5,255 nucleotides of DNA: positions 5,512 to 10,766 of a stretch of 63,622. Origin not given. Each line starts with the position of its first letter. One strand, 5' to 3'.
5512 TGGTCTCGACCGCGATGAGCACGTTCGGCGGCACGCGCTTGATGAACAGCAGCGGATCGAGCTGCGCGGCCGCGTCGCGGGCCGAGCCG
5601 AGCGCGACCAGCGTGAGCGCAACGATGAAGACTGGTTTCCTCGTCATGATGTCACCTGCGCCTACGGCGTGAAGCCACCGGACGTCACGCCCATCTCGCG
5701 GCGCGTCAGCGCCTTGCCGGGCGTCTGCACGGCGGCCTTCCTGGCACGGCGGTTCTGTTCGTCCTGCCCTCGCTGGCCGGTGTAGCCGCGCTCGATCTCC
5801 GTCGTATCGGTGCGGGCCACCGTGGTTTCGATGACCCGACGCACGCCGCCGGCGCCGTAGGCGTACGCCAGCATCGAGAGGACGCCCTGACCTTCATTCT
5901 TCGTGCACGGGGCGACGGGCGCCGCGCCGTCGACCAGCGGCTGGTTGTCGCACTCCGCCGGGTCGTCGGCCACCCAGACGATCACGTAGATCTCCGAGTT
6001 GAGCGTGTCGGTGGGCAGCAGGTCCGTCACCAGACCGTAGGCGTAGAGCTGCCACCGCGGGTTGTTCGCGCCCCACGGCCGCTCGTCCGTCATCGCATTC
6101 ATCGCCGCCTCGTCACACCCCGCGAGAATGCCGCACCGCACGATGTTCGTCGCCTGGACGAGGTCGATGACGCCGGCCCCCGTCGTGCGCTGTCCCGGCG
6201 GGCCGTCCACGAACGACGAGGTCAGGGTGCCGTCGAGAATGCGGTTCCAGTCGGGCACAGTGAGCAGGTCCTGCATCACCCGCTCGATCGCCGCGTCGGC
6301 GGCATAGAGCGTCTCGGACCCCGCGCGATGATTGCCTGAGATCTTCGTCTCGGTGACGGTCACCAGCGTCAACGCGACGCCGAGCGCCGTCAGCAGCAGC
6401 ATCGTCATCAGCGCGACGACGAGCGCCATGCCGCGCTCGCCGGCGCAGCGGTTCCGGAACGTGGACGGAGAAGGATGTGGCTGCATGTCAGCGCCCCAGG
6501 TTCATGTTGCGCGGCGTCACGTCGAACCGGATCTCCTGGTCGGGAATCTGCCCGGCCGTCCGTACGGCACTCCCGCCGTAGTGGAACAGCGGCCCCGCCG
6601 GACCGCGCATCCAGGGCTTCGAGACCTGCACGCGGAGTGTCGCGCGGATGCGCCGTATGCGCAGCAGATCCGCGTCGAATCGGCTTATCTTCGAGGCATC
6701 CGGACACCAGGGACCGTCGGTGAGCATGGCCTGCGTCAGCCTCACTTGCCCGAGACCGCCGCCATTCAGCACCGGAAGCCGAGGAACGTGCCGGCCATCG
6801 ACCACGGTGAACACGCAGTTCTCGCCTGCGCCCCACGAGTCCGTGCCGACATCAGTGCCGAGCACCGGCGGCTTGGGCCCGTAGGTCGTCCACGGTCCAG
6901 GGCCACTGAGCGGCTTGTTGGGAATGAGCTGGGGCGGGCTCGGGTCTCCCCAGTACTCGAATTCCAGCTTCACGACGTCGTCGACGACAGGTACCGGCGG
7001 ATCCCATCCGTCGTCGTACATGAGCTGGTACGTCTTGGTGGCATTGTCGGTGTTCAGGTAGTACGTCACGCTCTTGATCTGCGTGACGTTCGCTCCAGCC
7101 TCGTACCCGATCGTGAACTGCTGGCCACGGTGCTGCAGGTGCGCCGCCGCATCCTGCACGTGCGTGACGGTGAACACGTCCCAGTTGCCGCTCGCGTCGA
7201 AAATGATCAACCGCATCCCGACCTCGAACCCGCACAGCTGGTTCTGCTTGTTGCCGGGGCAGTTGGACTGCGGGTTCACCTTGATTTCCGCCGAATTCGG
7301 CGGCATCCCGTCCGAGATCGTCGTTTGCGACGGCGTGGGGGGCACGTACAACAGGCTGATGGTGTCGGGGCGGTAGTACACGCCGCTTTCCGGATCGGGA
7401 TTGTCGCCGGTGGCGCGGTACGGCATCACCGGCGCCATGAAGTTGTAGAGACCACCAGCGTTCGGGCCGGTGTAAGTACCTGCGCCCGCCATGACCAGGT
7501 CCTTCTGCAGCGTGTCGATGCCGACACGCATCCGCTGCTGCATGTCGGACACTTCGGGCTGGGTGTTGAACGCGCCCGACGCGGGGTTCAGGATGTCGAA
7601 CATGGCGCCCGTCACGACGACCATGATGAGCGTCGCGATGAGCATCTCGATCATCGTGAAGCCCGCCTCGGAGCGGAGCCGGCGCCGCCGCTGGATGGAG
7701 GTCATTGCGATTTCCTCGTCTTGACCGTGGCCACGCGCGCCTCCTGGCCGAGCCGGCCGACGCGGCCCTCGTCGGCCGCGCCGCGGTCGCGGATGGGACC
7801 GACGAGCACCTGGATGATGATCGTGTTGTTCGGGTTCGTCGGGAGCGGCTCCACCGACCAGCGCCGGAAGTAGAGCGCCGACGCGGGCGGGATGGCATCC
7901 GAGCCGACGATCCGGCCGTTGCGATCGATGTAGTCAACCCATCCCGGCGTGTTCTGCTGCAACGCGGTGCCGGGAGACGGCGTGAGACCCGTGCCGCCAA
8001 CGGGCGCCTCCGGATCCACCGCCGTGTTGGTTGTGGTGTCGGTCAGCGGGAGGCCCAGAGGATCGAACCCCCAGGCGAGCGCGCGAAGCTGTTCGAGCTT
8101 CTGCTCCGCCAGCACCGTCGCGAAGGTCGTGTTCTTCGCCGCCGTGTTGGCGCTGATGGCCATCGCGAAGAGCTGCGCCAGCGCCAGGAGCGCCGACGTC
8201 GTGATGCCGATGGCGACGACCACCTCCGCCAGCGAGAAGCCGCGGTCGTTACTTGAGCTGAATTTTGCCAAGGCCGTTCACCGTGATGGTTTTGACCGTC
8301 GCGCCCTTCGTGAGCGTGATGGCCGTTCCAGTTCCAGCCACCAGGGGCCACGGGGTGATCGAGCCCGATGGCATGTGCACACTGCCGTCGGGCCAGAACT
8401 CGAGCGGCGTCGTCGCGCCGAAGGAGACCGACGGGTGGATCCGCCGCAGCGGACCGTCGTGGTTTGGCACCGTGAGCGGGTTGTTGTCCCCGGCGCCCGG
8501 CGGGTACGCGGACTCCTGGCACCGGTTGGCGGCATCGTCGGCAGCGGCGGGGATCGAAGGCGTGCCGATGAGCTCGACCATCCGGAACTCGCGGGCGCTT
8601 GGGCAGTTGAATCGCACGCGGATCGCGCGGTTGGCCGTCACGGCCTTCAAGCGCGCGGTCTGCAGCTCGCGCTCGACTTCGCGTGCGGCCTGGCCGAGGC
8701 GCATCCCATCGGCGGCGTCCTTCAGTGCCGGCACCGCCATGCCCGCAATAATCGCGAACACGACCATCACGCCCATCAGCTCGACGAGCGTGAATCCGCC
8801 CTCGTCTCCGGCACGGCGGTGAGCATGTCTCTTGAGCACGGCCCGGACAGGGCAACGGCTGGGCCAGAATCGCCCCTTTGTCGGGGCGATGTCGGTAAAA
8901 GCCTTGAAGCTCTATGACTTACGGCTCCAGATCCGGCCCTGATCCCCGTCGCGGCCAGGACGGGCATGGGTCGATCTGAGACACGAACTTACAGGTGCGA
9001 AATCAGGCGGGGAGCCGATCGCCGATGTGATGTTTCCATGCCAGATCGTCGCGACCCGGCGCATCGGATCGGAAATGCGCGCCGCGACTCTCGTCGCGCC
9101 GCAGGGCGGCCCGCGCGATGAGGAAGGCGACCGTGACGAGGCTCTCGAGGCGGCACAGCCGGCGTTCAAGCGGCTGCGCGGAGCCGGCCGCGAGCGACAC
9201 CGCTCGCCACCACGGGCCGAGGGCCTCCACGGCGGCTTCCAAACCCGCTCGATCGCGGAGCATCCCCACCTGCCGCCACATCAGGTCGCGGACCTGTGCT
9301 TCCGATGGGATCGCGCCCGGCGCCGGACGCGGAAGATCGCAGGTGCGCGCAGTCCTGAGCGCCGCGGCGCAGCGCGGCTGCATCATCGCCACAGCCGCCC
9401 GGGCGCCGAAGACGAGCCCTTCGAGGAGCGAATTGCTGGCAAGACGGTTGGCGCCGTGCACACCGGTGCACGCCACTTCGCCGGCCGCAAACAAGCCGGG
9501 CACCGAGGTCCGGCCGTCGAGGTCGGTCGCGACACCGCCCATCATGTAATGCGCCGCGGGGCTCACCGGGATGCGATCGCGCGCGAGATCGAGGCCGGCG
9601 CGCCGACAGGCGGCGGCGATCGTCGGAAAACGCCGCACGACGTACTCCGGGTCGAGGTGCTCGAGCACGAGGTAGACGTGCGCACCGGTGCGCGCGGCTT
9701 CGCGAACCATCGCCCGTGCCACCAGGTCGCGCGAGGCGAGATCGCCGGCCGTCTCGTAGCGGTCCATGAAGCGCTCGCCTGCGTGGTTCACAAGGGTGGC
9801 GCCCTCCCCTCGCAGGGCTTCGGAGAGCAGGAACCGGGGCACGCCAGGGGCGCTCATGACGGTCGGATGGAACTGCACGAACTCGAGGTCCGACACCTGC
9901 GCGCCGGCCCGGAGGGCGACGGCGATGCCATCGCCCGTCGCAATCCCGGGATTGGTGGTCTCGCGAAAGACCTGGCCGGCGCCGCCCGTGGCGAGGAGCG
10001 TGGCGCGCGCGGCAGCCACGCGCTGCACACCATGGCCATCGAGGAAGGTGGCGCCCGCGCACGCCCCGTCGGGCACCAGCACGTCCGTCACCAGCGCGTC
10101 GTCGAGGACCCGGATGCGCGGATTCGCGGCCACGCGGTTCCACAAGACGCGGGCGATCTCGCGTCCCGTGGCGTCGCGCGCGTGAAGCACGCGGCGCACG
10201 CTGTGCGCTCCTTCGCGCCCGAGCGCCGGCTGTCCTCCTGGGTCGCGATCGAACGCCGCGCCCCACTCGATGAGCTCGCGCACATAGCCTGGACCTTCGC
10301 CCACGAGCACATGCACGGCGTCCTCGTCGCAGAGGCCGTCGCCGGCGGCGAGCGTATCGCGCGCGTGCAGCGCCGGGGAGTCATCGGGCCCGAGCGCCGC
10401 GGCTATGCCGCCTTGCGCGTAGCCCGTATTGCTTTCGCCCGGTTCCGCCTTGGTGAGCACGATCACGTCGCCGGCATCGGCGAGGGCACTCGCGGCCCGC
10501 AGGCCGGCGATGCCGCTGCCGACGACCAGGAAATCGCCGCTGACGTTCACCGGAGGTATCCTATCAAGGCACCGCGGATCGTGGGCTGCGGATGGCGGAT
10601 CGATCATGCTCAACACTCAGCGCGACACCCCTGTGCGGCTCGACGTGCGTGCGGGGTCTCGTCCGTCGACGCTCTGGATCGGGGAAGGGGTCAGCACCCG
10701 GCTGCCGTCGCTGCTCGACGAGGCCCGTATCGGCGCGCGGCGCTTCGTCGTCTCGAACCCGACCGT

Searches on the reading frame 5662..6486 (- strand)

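Call 10: search_protein_families(library=pfam, proteins=[window:5662-6486:-], max_evalue=0.01)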
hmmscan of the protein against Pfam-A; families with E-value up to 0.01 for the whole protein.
window:5662-6486:- (274 aa): 1 family
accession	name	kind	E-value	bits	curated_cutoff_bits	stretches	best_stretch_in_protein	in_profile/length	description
PF14341.11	PilX_N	-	2.8e-10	40.5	25.5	1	18-68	1-51/51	PilX N-terminal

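Call 60: search_protein_families(library=ncbifam, proteins=[window:5662-6486:-], max_evalue=0.01)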
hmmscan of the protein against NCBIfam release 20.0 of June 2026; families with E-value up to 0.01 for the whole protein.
window:5662-6486:- (274 aa): 0 families

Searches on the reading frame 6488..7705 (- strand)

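Call 9: search_protein_families(library=pfam, proteins=[window:6488-7705:-], max_evalue=0.01)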
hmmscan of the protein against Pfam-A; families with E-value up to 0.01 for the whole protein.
window:6488-7705:- (405 aa): 1 family
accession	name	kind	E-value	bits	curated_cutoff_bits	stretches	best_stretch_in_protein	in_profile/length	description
PF07963.17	N_methyl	-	9.3e-05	22.3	21.2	1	11-36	2-27/27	Prokaryotic N-terminal methylation motif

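Call 60: search_protein_families(library=ncbifam, proteins=[window:6488-7705:-], max_evalue=0.01)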
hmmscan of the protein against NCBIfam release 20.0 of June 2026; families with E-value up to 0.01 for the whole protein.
window:6488-7705:- (405 aa): 4 families
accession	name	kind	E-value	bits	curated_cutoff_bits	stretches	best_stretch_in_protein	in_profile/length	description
NF040982.1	ComGD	equivalog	0.0022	18.4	70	0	14-41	2-29/139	competence type IV pilus minor pilin ComGD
NF006453.0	PRK08808.1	equivalog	0.0043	16.1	295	0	11-72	4-65/211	type II secretion system protein J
TIGR02532.1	IV_pilin_GFxxxE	domain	0.0044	16.8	16.3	1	14-34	2-22/24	prepilin-type N-terminal cleavage/methylation domain-containing protein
NF038304.1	EPS_HpsC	equivalog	0.0076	15.8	200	1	2-38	9-49/318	hormogonium polysaccharide secretion pseudopilin HpsC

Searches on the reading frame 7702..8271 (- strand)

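Call 9: search_protein_families(library=pfam, proteins=[window:7702-8271:-], max_evalue=0.01)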
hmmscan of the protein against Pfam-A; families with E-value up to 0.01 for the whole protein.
window:7702-8271:- (189 aa): 1 family
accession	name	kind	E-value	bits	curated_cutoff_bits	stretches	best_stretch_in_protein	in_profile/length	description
PF07963.17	N_methyl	-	0.00083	19.3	21.2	1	7-31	2-26/27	Prokaryotic N-terminal methylation motif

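Call 60: search_protein_families(library=ncbifam, proteins=[window:7702-8271:-], max_evalue=0.01)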
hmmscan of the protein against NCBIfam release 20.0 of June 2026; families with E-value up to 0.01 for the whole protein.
window:7702-8271:- (189 aa): 5 families
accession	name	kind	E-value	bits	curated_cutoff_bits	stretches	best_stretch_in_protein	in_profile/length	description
TIGR02523.1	type_IV_pilV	equivalog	8.4e-06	26.3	52.2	1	10-64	2-56/139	type IV pilus modification protein PilV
TIGR01707.1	gspI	equivalog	3.6e-05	24.2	44.35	1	11-63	1-53/101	type II secretion system minor pseudopilin GspI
TIGR02598.1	TIGR02598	subfamily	0.00012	22.4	51.4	1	11-57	1-52/151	Verru_Chthon cassette protein B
NF007848.0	PRK10557.1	equivalog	0.0017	17.7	120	1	6-37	7-38/192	prepilin peptidase-dependent protein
NF007660.0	PRK10332.1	equivalog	0.0075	16.8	86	0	7-68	6-56/107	prepilin-type N-terminal cleavage/methylation domain-containing protein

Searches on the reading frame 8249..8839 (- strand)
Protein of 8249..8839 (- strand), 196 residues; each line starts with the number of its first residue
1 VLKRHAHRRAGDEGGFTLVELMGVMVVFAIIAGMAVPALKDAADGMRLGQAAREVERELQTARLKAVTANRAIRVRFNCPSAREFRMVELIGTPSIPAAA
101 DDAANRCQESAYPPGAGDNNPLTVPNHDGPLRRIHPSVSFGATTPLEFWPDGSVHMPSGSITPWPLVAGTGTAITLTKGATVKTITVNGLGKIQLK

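Call 9: search_protein_families(library=pfam, proteins=[window:8249-8839:-], max_evalue=0.01)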
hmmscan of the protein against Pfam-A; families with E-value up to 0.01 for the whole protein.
window:8249-8839:- (196 aa): 2 families
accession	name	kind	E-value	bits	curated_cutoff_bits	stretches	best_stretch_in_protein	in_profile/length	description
PF07963.17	N_methyl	-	2.2e-06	27.4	21.2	1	14-35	5-26/27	Prokaryotic N-terminal methylation motif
PF12019.13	GspH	-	0.00021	22.2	21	1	51-191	1-108/108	Type II transport protein GspH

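Call 15: find_related_loci(query=window:8249-8839:-, collection=genome_contigs, flank=1500)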
Query window:8249-8839:- (196 aa) in genome_contigs; peptide patterns used: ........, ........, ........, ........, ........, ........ (x = any residue, [..] = any of these).
139 stretches matched a pattern; 3 encode a relative of the query (tblastn E <= 1e-3); 3 distinct loci.
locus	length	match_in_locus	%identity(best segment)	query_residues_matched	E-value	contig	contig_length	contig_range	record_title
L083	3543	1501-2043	60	15-195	7e-75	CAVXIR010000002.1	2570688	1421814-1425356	MAG: Vicinamibacterales bacterium isolate MFD09212.bin.1.252 genome assembly, contig: contig_16998, whole genome shotgun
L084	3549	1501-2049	49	15-196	4e-54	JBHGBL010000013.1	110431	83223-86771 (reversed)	MAG: Vicinamibacterales bacterium isolate SBS.BIN.101 SBSBIN101_contig_13, whole genome shotgun sequence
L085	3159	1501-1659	34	3-55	2e-6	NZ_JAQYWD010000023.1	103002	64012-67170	MAG: Desulfobacula sp. isolate LigF6_bin14 NODE_86_length_103002_cov_5.336661, whole genome shotgun sequence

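Call 20: find_related_loci(query=A1, collection=genome_contigs, flank=1500)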
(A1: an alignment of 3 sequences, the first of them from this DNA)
Query A1 (196 aa) in genome_contigs; peptide patterns used: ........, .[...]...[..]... (x = any residue, [..] = any of these).
94 stretches matched a pattern; 25 encode a relative of the query (tblastn E <= 1e-3); 25 distinct loci.
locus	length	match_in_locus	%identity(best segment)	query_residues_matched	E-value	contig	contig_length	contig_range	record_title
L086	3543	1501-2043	62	15-195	1e-77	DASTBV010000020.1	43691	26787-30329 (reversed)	MAG TPA_asm: Vicinamibacterales bacterium isolate SMAG_U775 k141_950080, whole genome shotgun sequence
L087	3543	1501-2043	62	15-195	2e-77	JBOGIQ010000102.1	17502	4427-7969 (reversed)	MAG: Vicinamibacterales bacterium isolate SD8020_metabat2.bin.2 NODE_187_length_17502_cov_1.636604, whole genome shotgun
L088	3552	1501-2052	61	13-196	1e-75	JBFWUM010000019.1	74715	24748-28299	MAG: Vicinamibacterales bacterium isolate CA_2019_TPBF_70 NODE_2744_length_74715_cov_15.526144_TPBF, whole genome shotgu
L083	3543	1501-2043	60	15-195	6e-74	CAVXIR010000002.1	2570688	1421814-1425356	MAG: Vicinamibacterales bacterium isolate MFD09212.bin.1.252 genome assembly, contig: contig_16998, whole genome shotgun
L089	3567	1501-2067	55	9-196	6e-74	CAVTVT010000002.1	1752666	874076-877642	MAG: Vicinamibacterales bacterium isolate MFD04944.bin.2.207 genome assembly, contig: contig_17589, whole genome shotgun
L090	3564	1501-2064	62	9-196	3e-73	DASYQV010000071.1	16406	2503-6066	MAG TPA_asm: Vicinamibacterales bacterium isolate SMAG_U4494 k141_3749995, whole genome shotgun sequence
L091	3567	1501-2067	54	9-196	5e-70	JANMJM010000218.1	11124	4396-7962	MAG: Vicinamibacteria bacterium isolate OTE_64_metabat_411 OTE_64_k141_3183917, whole genome shotgun sequence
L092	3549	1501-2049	58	13-195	8e-70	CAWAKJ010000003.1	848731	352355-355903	MAG: Vicinamibacterales bacterium isolate MFD02360.bin.1.271 genome assembly, contig: contig_354, whole genome shotgun s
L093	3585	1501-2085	53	1-195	2e-69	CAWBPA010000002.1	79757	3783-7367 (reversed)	MAG: Vicinamibacterales bacterium isolate MFD00962.bin.2.188 genome assembly, contig: contig_110835, whole genome shotgu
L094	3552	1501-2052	52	13-196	2e-63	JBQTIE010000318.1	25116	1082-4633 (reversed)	MAG: Acidobacteriota bacterium isolate SAR122 c_000000306246, whole genome shotgun sequence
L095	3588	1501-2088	49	8-196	4e-60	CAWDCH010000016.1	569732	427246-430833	MAG: Vicinamibacteria bacterium isolate MFD04850.bin.1.102 genome assembly, contig: contig_46333, whole genome shotgun s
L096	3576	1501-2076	46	12-196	4e-56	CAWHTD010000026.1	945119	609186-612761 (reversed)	MAG: Vicinamibacteria bacterium isolate MFD09212.bin.1.140 genome assembly, contig: contig_9540, whole genome shotgun se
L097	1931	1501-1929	64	14-152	9e-56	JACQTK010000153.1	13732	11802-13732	MAG: Acidobacteria bacterium isolate NC_groundwater_1409_Ag_S-0.65um_68_39 S_p65_S5_coassembly_k141_2716950, whole genom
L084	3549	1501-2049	49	15-196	3e-53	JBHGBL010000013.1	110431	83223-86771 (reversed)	MAG: Vicinamibacterales bacterium isolate SBS.BIN.101 SBSBIN101_contig_13, whole genome shotgun sequence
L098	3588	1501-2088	47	8-196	4e-52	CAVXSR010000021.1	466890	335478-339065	MAG: Vicinamibacteria bacterium isolate MFD04850.bin.1.214 genome assembly, contig: contig_74326, whole genome shotgun s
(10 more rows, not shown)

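Call 60: search_protein_families(library=ncbifam, proteins=[window:8249-8839:-], max_evalue=0.01)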
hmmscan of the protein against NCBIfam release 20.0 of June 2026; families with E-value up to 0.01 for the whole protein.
window:8249-8839:- (196 aa): 9 families
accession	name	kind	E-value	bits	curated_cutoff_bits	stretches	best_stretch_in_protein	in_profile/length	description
TIGR02596.1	TIGR02596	subfamily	2e-12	47.6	70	1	16-77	1-62/196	Verru_Chthon cassette protein D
TIGR01708.2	typeII_sec_gspH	equivalog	5.1e-10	39.6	80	1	14-81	2-69/169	type II secretion system minor pseudopilin GspH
NF047827.1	T3SSXpsH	equivalog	7.7e-07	29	160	1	15-78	2-65/145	type II secretion system protein XpsH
NF040982.1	ComGD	equivalog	4.6e-05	23.8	70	1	15-79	3-67/139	competence type IV pilus minor pilin ComGD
NF007800.0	PRK10506.1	equivalog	0.00014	21.8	158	1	12-76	7-71/163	prepilin peptidase-dependent protein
TIGR01710.1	typeII_sec_gspG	equivalog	0.00032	20.7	88.85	1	15-56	2-43/134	type II secretion system major pseudopilin GspG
TIGR02532.1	IV_pilin_GFxxxE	domain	0.00064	19.5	16.3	1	15-36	3-24/24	prepilin-type N-terminal cleavage/methylation domain-containing protein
NF007862.0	PRK10574.1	equivalog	0.00075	19.6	138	1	14-40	5-31/145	prepilin peptidase-dependent pilin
NF040999.1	pilin_ComGC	equivalog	0.005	17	75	1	14-44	2-32/84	competence type IV pilus major pilin ComGC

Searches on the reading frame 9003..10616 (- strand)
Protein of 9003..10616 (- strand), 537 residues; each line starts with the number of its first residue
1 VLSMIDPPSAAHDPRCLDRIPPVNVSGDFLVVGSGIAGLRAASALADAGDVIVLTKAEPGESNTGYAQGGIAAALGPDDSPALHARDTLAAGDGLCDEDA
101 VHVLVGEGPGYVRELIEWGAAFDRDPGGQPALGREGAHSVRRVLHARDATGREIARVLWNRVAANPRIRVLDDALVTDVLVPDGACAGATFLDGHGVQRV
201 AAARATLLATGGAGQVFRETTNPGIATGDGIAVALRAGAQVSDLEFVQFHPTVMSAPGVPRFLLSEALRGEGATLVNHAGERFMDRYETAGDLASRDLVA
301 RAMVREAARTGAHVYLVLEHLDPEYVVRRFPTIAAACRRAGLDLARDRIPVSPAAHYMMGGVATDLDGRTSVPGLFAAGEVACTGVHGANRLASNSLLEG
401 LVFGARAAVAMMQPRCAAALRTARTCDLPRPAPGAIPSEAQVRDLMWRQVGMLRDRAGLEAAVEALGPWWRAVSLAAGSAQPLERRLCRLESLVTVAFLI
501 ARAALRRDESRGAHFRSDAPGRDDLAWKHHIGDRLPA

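Call 9: search_protein_families(library=pfam, proteins=[window:9003-10616:-], max_evalue=0.01)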
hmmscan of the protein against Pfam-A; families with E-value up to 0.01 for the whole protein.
window:9003-10616:- (537 aa): 5 families
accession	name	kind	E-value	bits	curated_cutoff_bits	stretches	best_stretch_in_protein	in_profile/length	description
PF00890.30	FAD_binding_2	-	1.1e-94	318.4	20.4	1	28-397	1-414/414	FAD binding domain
PF02910.25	Succ_DH_flav_C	-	1.5e-16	60.9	20.8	1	441-530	3-97/130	Fumarate reductase flavoprotein C-term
PF07992.20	Pyr_redox_2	-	1.4e-06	28.4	26.1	0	360-394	255-285/291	Pyridine nucleotide-disulphide oxidoreductase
PF03486.20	HI0933_like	-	0.0012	18.8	50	0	150-381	107-219/244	HI0933-like protein Rossmann domain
PF12831.13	FAD_oxidored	-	0.0034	17.2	27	0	28-211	1-145/416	FAD dependent oxidoreductase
